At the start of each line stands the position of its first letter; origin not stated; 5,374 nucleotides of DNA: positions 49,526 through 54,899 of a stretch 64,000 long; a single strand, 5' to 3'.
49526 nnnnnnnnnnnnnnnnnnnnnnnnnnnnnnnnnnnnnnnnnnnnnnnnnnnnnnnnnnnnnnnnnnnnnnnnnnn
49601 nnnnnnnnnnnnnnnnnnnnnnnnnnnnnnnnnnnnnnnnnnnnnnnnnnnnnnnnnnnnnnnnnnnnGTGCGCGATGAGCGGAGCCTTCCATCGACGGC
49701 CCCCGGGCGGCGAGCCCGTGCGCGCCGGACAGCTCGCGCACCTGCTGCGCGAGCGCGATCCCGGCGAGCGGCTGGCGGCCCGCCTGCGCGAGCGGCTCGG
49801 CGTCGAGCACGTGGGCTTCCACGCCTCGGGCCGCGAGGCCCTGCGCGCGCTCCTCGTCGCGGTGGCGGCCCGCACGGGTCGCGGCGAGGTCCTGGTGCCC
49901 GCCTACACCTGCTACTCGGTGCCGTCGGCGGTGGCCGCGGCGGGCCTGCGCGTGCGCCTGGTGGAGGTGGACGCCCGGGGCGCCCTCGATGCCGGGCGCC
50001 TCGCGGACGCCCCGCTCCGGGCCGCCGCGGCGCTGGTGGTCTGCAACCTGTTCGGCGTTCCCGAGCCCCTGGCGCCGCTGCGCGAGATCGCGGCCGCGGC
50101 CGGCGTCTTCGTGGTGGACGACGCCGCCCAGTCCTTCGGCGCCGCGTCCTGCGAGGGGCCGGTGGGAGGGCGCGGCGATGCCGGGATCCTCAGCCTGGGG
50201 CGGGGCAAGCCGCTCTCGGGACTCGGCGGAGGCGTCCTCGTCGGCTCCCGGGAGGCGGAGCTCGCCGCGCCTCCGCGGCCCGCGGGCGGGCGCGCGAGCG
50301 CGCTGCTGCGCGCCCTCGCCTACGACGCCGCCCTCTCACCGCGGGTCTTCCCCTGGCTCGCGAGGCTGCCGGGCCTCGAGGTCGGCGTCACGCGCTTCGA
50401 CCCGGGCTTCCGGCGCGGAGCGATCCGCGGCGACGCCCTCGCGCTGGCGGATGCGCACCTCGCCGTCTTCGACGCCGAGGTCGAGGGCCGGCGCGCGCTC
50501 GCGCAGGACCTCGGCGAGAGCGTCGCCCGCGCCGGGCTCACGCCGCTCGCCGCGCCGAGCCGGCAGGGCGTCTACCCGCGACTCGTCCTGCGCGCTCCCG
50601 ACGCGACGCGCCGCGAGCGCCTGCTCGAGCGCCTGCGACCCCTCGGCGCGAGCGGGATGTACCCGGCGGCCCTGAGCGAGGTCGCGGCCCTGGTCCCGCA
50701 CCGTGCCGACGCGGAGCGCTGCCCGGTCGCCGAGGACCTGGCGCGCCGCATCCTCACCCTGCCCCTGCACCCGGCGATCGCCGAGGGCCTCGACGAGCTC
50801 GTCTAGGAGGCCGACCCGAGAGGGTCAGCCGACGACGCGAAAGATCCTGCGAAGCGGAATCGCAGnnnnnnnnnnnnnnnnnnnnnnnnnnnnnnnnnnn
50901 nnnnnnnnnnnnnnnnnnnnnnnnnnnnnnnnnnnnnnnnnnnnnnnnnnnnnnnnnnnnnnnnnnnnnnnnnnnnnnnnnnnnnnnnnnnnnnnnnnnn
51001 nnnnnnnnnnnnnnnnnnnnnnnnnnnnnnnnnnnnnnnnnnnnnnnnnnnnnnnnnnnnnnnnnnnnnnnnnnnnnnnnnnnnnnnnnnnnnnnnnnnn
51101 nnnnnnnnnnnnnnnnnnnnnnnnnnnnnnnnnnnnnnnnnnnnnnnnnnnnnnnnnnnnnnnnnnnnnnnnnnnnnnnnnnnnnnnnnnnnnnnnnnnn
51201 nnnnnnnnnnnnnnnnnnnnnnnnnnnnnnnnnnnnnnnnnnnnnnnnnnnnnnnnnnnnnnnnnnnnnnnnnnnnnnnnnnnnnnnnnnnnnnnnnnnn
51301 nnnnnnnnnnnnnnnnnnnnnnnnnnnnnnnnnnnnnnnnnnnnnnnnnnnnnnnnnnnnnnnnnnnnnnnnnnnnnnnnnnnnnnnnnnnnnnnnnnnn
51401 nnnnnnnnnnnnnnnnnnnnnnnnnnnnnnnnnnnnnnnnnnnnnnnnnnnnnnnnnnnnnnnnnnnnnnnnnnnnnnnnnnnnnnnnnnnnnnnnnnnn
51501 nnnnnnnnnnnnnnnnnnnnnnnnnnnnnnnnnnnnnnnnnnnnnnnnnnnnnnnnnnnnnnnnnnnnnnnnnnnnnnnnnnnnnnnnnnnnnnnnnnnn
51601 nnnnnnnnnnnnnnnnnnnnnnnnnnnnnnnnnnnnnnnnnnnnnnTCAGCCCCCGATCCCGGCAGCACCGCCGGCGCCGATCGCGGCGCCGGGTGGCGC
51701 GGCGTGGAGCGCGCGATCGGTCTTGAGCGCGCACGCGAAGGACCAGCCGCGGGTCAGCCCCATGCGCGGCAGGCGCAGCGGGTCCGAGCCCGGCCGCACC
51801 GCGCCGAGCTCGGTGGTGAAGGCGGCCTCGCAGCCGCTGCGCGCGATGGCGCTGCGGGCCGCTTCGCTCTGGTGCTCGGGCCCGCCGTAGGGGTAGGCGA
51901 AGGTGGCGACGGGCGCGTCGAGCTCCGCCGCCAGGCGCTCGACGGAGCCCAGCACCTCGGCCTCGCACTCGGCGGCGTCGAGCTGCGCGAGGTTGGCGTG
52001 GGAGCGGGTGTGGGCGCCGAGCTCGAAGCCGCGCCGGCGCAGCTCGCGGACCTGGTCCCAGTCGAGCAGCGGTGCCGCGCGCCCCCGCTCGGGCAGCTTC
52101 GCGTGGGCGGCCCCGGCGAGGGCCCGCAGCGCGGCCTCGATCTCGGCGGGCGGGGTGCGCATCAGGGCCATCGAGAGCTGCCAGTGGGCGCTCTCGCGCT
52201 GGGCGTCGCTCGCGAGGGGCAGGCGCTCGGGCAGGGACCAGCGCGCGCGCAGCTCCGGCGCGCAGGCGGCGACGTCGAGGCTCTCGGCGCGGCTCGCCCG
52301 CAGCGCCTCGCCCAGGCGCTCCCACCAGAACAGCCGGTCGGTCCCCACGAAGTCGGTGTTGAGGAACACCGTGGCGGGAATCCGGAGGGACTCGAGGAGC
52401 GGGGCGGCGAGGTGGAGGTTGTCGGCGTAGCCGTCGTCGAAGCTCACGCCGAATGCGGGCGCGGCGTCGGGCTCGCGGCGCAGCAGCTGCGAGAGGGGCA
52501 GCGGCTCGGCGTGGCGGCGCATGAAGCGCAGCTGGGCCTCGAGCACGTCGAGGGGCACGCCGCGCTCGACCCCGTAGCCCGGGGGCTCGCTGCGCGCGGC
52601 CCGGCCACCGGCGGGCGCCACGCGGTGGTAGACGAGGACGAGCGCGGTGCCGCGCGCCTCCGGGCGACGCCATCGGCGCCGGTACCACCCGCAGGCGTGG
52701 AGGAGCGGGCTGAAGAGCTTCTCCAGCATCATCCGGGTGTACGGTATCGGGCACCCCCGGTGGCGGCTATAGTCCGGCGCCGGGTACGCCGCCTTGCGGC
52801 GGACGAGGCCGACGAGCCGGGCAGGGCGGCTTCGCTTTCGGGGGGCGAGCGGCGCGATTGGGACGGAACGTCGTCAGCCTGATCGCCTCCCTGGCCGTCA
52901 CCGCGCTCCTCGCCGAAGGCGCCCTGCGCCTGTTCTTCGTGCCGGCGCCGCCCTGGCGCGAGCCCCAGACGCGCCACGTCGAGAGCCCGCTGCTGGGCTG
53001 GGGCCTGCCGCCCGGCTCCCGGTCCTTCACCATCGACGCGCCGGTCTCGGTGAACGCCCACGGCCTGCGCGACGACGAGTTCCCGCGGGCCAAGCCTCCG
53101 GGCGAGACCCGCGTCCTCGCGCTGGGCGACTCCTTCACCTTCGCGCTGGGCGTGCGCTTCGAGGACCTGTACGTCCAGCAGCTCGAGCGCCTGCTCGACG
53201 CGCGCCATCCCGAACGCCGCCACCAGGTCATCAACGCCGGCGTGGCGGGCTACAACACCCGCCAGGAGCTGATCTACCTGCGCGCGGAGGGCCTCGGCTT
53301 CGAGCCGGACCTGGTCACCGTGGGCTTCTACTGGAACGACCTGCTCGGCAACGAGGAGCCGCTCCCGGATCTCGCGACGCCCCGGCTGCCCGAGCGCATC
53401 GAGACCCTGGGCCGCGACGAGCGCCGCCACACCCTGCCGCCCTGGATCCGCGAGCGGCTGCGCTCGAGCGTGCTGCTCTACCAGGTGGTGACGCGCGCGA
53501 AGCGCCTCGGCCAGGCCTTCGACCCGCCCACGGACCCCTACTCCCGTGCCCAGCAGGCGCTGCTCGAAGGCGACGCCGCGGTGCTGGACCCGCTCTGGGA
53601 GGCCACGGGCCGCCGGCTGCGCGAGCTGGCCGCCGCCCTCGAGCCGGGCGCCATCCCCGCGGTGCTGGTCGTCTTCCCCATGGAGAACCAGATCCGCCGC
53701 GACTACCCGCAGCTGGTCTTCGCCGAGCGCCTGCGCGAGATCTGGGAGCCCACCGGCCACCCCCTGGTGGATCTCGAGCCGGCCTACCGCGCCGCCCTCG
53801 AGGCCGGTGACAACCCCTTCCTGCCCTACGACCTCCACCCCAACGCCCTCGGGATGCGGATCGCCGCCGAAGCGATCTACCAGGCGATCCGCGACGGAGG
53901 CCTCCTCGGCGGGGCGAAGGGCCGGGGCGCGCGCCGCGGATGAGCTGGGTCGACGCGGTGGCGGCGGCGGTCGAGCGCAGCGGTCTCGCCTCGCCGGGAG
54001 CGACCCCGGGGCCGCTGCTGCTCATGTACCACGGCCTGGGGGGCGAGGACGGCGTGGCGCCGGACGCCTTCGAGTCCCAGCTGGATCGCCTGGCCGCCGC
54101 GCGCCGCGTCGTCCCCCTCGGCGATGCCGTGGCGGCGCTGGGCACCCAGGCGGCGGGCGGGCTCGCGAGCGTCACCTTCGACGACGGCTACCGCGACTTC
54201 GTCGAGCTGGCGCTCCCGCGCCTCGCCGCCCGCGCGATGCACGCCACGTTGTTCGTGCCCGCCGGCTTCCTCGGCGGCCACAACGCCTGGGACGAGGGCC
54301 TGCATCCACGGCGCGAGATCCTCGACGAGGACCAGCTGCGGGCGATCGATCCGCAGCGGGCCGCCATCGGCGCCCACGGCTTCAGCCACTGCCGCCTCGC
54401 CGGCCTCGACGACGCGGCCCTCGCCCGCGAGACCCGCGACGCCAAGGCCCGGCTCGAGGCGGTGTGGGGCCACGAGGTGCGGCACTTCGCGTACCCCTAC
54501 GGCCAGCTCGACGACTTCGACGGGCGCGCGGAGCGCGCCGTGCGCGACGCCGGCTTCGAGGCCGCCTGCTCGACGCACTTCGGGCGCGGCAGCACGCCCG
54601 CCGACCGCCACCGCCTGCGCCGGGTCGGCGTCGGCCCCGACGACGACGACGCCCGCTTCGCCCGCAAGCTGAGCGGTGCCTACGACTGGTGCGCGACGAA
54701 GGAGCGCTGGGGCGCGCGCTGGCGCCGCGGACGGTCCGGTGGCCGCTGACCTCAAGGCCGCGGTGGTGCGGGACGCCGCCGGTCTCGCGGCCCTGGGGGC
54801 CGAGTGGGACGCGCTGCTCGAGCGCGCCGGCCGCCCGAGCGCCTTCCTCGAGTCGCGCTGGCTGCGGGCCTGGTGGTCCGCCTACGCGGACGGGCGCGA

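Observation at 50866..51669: Exosortase-like eight-TM protein in which the catalytic Cys (and probably Arg) appear to be missing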

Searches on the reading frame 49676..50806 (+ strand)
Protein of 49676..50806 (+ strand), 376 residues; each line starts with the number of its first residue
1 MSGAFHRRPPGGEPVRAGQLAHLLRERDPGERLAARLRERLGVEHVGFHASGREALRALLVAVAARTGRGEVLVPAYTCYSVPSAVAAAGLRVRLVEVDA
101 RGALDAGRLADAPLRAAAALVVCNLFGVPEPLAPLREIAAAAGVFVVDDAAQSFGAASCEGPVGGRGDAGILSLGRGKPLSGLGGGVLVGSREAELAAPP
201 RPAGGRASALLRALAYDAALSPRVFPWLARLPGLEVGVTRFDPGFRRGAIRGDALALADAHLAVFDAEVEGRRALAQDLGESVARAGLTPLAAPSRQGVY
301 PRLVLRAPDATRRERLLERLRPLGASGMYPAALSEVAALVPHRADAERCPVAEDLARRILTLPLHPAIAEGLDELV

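Call 9: search_protein_families(library=pfam, proteins=[window:49676-50806:+], max_evalue=0.001)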
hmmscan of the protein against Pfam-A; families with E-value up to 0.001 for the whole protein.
window:49676-50806:+ (376 aa): 2 families
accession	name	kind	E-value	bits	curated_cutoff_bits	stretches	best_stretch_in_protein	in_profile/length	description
PF01041.23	DegT_DnrJ_EryC1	-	2.8e-27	96.3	19.8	2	31-190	27-186/360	DegT/DnrJ/EryC1/StrS aminotransferase family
PF00266.25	Aminotran_5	-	3.1e-05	23.5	21.5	1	85-206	106-229/371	Aminotransferase class-V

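Call 74: search_protein_families(library=ncbifam, proteins=[window:49676-50806:+], max_evalue=0.001)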
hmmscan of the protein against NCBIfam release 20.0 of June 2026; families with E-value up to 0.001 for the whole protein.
window:49676-50806:+ (376 aa): 8 families
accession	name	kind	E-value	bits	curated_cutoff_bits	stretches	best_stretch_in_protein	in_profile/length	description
TIGR04427.1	PLP_DesI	equivalog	5.8e-15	55.3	650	1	35-197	59-218/390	dTDP-4-dehydro-6-deoxyglucose aminotransferase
NF008687.0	PRK11706.1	equivalog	2e-13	49.9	375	1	33-191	36-195/375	dTDP-4-amino-4,6-dideoxygalactose transaminase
NF008658.2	PRK11658.1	equivalog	4.7e-12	45.2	631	1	33-369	38-362/379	UDP-4-amino-4-deoxy-L-arabinose aminotransferase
TIGR03588.1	PseC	equivalog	7.7e-12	44.8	423.5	1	35-196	37-203/380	UDP-4-amino-4,6-dideoxy-N-acetyl-beta-L-altrosamine transaminase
TIGR04181.1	NHT_00031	hypoth_equivalog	2.4e-11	43.1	420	1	37-194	39-212/359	LegC family aminotransferase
TIGR02379.1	ECA_wecE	subfamily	6.5e-08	31.7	434.85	1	40-189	43-194/376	dTDP-4-amino-4,6-dideoxy-D-glucose transaminase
TIGR04343.1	egtE_PLP_lyase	equivalog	2.4e-06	26.6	400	1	42-160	70-190/370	ergothioneine biosynthesis PLP-dependent enzyme EgtE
NF051461.1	pyoverd_PtaA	equivalog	0.00039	19.2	500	1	41-140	84-180/359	pyoverdine biosynthesis transaminase PtaA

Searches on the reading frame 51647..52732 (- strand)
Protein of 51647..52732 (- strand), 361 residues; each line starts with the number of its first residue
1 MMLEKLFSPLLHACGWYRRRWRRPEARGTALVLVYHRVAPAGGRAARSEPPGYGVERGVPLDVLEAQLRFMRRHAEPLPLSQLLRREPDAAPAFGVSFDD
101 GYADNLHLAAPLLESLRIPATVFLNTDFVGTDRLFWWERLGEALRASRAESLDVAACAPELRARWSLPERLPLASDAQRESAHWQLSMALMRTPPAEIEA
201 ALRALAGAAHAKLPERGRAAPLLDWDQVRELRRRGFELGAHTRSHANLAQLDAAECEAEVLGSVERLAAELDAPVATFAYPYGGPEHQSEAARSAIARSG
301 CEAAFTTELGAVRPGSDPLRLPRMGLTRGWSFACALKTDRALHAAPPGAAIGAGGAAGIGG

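Call 9: search_protein_families(library=pfam, proteins=[window:51647-52732:-], max_evalue=0.001)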
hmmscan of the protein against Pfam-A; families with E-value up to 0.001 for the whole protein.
window:51647-52732:- (361 aa): 1 family
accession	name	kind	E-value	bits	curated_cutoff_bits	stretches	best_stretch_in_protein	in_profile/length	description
PF01522.26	Polysacc_deac_1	-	5.6e-17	62.3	23.1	2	225-289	48-112/124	Polysaccharide deacetylase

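Call 74: search_protein_families(library=ncbifam, proteins=[window:51647-52732:-], max_evalue=0.001)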
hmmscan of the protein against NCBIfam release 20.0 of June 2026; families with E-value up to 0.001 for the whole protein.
window:51647-52732:- (361 aa): 3 families
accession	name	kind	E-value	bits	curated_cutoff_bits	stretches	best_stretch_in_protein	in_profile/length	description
NF050820.1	PolSacchBiosHfsH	equivalog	1.7e-08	34.4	400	1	224-327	82-181/249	oligosaccharide deacetylase HfsH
TIGR03933.1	PIA_icaB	equivalog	1.3e-07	31.4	248.35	0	95-133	75-113/245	intercellular adhesin biosynthesis polysaccharide N-deacetylase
TIGR03938.2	deacetyl_PgaB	equivalog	1.4e-05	23.6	321.9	0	31-131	4-103/621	poly-beta-1,6-N-acetyl-D-glucosamine N-deacetylase PgaB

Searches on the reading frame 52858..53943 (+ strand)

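Call 9: search_protein_families(library=pfam, proteins=[window:52858-53943:+], max_evalue=0.001)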
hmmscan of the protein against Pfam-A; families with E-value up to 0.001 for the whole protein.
window:52858-53943:+ (361 aa): 2 families
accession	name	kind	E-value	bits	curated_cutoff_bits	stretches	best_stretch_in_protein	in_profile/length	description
PF13472.12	Lipase_GDSL_2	-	4.1e-15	57.2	32.9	1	88-335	1-178/178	GDSL-like Lipase/Acylhydrolase family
PF00657.28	Lipase_GDSL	-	1.3e-05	25.9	23.6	1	86-180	1-106/208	GDSL-like Lipase/Acylhydrolase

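Call 74: search_protein_families(library=ncbifam, proteins=[window:52858-53943:+], max_evalue=0.001)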
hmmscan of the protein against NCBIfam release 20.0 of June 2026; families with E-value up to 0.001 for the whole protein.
window:52858-53943:+ (361 aa): 0 families

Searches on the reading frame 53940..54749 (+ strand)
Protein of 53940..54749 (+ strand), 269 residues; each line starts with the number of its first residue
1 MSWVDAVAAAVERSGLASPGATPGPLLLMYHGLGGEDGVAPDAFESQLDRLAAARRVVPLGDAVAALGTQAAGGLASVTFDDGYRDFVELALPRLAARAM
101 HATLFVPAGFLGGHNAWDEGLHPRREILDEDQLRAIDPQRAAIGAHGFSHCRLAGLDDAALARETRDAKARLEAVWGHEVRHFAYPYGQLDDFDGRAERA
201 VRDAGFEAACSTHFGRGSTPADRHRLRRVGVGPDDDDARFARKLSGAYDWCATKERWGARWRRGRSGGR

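Call 9: search_protein_families(library=pfam, proteins=[window:53940-54749:+], max_evalue=0.001)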
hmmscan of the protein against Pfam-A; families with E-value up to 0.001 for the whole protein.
window:53940-54749:+ (269 aa): 1 family
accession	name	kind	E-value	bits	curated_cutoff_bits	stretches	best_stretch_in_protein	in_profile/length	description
PF01522.26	Polysacc_deac_1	-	2.4e-18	66.7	23.1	1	76-208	9-123/124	Polysaccharide deacetylase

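Call 74: search_protein_families(library=ncbifam, proteins=[window:53940-54749:+], max_evalue=0.001)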
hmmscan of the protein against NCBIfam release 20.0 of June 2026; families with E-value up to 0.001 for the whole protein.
window:53940-54749:+ (269 aa): 2 families
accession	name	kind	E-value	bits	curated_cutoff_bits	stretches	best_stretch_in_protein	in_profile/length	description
NF050820.1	PolSacchBiosHfsH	equivalog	4.3e-08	33.1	400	1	65-247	25-196/249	oligosaccharide deacetylase HfsH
TIGR02764.1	spore_ybaN_pdaB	equivalog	0.00014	21.7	237.4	1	78-192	10-110/191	polysaccharide deacetylase family sporulation protein PdaB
